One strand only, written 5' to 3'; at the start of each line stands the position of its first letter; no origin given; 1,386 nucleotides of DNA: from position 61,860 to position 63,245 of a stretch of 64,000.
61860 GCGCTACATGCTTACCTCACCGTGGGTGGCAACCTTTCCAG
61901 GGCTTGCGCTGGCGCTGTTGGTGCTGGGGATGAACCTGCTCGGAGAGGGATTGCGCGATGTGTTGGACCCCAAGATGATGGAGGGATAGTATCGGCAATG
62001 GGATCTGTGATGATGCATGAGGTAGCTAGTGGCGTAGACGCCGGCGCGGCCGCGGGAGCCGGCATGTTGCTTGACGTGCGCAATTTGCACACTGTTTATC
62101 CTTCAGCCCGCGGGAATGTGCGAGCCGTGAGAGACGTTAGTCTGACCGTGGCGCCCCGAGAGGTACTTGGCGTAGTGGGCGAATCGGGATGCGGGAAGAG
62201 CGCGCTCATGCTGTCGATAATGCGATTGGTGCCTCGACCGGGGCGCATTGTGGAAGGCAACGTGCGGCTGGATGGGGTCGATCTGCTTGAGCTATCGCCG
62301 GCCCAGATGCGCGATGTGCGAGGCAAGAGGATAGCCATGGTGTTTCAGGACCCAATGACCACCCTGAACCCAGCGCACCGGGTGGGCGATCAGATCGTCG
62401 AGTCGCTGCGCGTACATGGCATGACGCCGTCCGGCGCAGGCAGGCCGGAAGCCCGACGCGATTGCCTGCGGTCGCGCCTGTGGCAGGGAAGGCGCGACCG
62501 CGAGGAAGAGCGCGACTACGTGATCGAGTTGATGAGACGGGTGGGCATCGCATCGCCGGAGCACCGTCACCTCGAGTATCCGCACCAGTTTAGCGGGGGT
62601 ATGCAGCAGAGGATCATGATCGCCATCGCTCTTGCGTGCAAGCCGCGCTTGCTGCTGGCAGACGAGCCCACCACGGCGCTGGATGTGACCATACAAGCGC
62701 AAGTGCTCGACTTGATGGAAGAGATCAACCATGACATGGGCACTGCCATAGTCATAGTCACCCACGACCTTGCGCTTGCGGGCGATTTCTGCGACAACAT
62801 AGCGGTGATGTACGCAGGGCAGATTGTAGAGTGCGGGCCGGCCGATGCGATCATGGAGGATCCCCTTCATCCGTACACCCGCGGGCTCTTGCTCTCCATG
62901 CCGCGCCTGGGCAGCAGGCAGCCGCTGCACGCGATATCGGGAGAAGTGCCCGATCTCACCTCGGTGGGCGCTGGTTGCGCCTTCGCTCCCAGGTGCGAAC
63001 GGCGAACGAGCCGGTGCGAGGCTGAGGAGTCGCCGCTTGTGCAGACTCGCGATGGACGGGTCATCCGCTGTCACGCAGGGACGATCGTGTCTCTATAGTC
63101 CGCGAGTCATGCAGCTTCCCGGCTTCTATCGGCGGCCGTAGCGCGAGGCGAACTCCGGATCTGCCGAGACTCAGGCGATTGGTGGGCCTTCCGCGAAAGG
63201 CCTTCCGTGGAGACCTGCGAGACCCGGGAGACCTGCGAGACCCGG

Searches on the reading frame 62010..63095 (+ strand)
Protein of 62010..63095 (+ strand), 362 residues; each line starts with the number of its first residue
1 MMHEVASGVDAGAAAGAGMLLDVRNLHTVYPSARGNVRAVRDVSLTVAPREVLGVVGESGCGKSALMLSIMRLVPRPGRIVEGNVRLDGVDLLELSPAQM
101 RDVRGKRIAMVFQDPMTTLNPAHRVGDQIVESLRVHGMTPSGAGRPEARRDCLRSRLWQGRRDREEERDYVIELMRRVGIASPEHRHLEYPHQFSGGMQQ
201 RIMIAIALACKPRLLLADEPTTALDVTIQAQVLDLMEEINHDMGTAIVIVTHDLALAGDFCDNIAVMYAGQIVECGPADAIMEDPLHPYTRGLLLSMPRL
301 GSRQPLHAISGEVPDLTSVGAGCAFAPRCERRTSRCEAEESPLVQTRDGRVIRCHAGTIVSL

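Call 64: search_protein_families(library=pfam, proteins=[window:62010-63095:+], max_evalue=0.00001)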
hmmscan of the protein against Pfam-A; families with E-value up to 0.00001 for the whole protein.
window:62010-63095:+ (362 aa): 3 families
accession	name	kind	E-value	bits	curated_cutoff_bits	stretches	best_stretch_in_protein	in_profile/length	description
PF00005.33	ABC_tran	-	8.5e-30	104.6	25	1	41-222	2-137/137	ABC transporter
PF08352.17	oligo_HPY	-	1.4e-20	73.9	27.1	1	273-336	1-65/65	Oligopeptide/dipeptide transporter, C-terminal region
PF13304.12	AAA_21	-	2.9e-08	34.6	27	1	170-256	220-302/304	AAA domain, putative AbiEii toxin, Type IV TA system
